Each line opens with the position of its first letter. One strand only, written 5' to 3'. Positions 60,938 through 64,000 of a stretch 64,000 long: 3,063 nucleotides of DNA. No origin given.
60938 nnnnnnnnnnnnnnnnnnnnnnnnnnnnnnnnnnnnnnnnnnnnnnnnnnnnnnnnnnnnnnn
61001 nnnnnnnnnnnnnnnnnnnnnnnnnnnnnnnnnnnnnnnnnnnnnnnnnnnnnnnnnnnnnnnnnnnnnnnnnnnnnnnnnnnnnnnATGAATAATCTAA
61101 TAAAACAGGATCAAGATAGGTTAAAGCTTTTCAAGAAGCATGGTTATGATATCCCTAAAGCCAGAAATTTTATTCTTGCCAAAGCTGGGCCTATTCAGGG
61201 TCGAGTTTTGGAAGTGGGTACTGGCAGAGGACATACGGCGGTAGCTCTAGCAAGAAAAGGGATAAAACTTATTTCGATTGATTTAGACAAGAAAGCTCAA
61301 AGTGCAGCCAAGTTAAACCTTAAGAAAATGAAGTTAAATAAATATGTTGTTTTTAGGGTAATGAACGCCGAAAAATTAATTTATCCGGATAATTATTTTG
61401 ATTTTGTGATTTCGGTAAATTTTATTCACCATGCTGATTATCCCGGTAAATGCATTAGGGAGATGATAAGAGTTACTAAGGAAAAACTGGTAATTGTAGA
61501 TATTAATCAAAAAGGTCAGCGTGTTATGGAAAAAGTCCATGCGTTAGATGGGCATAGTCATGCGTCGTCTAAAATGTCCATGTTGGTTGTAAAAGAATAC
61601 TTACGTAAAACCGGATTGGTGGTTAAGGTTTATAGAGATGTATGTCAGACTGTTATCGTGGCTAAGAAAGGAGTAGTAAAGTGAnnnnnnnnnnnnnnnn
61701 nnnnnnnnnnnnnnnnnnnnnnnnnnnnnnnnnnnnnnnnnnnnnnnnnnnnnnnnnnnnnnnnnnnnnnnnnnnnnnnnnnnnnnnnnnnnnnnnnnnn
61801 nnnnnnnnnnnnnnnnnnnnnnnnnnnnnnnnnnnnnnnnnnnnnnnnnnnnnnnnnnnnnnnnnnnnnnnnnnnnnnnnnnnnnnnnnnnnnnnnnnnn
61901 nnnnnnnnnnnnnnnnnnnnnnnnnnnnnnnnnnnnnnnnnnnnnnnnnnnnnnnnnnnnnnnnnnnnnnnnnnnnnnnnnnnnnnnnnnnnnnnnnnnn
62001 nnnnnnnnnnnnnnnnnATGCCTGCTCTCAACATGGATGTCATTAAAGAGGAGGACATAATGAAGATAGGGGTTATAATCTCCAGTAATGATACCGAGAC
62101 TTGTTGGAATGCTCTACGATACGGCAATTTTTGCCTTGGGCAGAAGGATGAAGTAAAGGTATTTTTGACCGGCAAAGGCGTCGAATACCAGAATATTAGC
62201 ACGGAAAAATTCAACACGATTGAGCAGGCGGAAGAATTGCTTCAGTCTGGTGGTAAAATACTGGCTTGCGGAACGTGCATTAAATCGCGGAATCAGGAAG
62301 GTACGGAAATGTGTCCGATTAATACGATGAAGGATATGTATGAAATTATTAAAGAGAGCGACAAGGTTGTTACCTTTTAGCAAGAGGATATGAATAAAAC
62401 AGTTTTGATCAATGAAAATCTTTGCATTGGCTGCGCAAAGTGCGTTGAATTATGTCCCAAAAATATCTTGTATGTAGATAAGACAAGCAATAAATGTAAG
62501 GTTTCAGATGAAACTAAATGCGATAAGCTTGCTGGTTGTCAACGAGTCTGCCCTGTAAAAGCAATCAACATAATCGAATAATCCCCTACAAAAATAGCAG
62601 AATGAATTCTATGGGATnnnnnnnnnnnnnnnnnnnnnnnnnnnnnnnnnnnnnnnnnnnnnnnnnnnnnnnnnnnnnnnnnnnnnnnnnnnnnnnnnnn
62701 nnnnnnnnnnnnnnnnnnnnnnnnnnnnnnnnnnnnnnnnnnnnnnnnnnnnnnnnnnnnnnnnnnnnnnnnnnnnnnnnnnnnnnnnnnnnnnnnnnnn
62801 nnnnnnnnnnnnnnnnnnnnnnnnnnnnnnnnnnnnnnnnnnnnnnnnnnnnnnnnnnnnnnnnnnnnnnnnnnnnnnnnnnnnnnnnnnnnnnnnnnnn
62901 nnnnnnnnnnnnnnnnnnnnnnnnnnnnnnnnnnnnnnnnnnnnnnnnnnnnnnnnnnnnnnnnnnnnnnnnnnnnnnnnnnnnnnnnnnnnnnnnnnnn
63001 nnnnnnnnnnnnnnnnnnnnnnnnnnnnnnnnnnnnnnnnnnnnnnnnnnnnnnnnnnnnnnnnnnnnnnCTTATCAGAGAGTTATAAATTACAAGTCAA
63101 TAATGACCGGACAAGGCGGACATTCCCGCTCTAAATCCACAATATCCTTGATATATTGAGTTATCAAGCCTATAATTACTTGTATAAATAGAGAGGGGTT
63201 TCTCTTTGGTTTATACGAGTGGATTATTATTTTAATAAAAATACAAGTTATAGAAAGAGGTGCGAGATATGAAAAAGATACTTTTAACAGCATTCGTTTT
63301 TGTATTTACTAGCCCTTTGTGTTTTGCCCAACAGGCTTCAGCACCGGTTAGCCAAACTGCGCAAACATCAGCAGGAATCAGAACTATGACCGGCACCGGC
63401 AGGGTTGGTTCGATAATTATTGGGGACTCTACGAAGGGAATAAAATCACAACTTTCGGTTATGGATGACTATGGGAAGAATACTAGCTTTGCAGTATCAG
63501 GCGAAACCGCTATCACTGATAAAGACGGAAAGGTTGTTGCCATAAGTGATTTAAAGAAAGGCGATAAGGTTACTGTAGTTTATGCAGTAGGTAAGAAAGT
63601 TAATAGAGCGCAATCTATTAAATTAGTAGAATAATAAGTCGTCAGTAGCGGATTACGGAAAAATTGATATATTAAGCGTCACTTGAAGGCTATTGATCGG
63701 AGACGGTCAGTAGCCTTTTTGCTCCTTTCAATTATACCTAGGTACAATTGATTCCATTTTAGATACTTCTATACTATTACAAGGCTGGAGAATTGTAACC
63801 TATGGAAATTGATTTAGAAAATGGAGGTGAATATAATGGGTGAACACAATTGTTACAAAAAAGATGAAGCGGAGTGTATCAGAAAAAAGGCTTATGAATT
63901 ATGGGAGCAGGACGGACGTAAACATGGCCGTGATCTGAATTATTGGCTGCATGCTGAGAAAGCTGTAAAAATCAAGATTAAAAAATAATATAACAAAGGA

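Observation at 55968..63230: Three-copy ~250-bp regulatory repeat: inverted repeat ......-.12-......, tandem CGGACAA direct repeats, consensus promoter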

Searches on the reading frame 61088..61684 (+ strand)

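Call 9: search_protein_families(library=pfam, proteins=[window:61088-61684:+], max_evalue=0.01)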
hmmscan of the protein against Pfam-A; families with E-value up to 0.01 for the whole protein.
window:61088-61684:+ (198 aa): 17 families
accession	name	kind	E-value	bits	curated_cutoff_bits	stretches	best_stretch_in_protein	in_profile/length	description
PF08241.18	Methyltransf_11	-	2e-19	70.5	21.2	1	41-132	1-89/95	Methyltransferase domain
PF13649.12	Methyltransf_25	-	1.6e-15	58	27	1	40-132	1-95/97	Methyltransferase domain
PF13847.12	Methyltransf_31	-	2.1e-15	57.1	27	1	39-146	6-114/145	Methyltransferase domain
PF13489.12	Methyltransf_23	-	3e-12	47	27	1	22-141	9-121/164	Methyltransferase domain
PF08242.18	Methyltransf_12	-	1.4e-08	35.8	30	1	41-131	1-93/98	Methyltransferase domain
PF07021.18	MetW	-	8.1e-06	26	21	1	38-135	15-107/193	Methionine biosynthesis protein MetW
PF05175.20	MTS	-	1.9e-05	24.8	23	1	36-134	31-130/170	Methyltransferase small domain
PF02353.26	CMAS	-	2.4e-05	24.2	27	1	39-116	65-140/273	Mycolic acid cyclopropane synthetase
PF01209.24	Ubie_methyltran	-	3.7e-05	23.6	20.1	1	28-147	38-162/233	ubiE/COQ5 methyltransferase family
PF06325.19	PrmA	-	0.00057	19.9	22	1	39-109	164-232/296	Ribosomal protein L11 methyltransferase (PrmA)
PF01170.24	UPF0020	-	0.00062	20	22.3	1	50-109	68-127/197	RMKL-like, methyltransferase domain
PF01135.25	PCMT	-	0.00077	19.7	20.3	1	38-89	75-128/210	Protein-L-isoaspartate(D-aspartate) O-methyltransferase (PCMT)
PF03602.21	Cons_hypoth95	-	0.0013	18.9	24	1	37-109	42-119/182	Conserved hypothetical protein 95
PF10294.15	Methyltransf_16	-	0.0018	18.5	21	1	38-135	48-152/174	Lysine methyltransferase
PF03686.19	UPF0146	-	0.0031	17.8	26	0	37-73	14-48/129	Uncharacterised protein family (UPF0146)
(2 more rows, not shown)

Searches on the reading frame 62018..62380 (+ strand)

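Call 9: search_protein_families(library=pfam, proteins=[window:62018-62380:+], max_evalue=0.01)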
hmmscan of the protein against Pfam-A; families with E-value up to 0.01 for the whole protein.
window:62018-62380:+ (120 aa): 1 family
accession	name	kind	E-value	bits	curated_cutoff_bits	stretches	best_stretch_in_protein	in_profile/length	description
PF02635.20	DsrE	-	2.4e-09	37.8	22.7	1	15-120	1-116/116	DsrE/DsrF-like family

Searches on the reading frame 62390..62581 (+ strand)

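Call 9: search_protein_families(library=pfam, proteins=[window:62390-62581:+], max_evalue=0.01)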
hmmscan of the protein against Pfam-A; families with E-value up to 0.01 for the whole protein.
window:62390-62581:+ (63 aa): 16 families
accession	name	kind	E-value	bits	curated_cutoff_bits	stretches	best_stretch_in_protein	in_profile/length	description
PF00037.32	Fer4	-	4.2e-11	42.6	21.1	2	6-27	2-23/24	4Fe-4S binding domain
PF12837.12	Fer4_6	-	7.9e-08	32.3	25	1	5-26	2-23/24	4Fe-4S binding domain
PF12838.12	Fer4_7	-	1e-07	32.8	27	1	12-58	2-52/52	4Fe-4S dicluster domain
PF14697.11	Fer4_21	-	1.7e-07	31.7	35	1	7-60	3-58/59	4Fe-4S dicluster domain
PF13237.11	Fer4_10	-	3.2e-07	30.6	25.5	1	5-55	2-53/53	4Fe-4S dicluster domain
PF13187.11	Fer4_9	-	3.7e-07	30.5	27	2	12-59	2-52/52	4Fe-4S dicluster domain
PF25160.1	LdpA_Fe-S-bd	-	7.5e-07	29.3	27.6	1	7-27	23-43/49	LdpA Fe-S cluster-binding domain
PF12798.12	Fer4_3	-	1.6e-05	25.8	27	1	12-26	1-15/15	4Fe-4S binding domain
PF12797.12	Fer4_2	-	5e-05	23.4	24.5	1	5-23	3-21/22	4Fe-4S binding domain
PF13484.11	Fer4_16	-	0.00026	22.1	30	1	12-45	2-38/66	4Fe-4S double cluster binding domain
PF13370.11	Fer4_13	-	0.00037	21.6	24.5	1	7-60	1-57/58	4Fe-4S single cluster domain of Ferredoxin I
PF13459.11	Fer4_15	-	0.0014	19.7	22.4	0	5-61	1-66/66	4Fe-4S single cluster domain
PF12800.12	Fer4_4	-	0.002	18.7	24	1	10-24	2-16/17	4Fe-4S binding domain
PF13247.11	Fer4_11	-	0.0029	18.2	26.2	1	4-61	35-97/100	4Fe-4S dicluster domain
PF13183.11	Fer4_8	-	0.0051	17.8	27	0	10-26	52-68/68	4Fe-4S dicluster domain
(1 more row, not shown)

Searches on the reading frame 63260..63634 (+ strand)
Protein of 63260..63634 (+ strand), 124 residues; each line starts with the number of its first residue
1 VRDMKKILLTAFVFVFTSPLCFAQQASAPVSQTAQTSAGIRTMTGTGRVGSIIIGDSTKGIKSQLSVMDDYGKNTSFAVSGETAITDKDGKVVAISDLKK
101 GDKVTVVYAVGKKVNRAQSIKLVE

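Call 9: search_protein_families(library=pfam, proteins=[window:63260-63634:+], max_evalue=0.01)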
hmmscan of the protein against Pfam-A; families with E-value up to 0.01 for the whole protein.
window:63260-63634:+ (124 aa): 0 families

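Call 36: search_protein_families(library=ncbifam, proteins=[window:63260-63634:+], max_evalue=0.1)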
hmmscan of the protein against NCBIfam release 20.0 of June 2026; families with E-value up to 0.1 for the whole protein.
window:63260-63634:+ (124 aa): 1 family
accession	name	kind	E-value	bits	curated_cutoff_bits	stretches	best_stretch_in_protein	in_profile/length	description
NF038136.1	rSAM_Rv_intein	exception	0.057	12.3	700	1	76-111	74-109/574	intein-containing Rv2578c family radical SAM protein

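Call 71: find_encoding_contigs(protein=window:63260-63634:+, flank=10000, max_places=2)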
Protein window:63260-63634:+ (124 aa): no gene with exactly this product is on record in the collection.

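Call 73: find_encoding_contigs(protein=window:63269-63634:+, flank=10000, max_places=2)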
Protein window:63269-63634:+ (121 aa): 1 contig read that carries it; 1 place shown.
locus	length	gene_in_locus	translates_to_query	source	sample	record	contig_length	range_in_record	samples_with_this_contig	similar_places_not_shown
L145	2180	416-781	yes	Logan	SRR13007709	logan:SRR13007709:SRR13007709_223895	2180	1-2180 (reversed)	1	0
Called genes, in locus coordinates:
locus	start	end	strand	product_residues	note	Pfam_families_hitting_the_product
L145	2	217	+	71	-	?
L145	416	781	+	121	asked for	-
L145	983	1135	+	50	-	PF11154:DUF2934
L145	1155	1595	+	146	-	PF00210:Ferritin, PF13668:Ferritin_2 (weak)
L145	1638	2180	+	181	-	?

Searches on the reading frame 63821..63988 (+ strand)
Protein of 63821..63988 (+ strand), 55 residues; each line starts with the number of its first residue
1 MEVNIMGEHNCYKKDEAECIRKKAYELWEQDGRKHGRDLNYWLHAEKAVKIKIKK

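Call 9: search_protein_families(library=pfam, proteins=[window:63821-63988:+], max_evalue=0.01)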
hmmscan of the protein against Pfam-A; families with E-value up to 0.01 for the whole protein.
window:63821-63988:+ (55 aa): 1 family
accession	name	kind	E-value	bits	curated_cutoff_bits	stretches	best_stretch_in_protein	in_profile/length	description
PF11154.13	DUF2934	-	1.6e-13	50.5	22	1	19-50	5-36/37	Protein of unknown function (DUF2934)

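Call 70: find_encoding_contigs(protein=window:63821-63988:+, flank=10000, max_places=2)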
Protein window:63821-63988:+ (55 aa): no gene with exactly this product is on record in the collection.
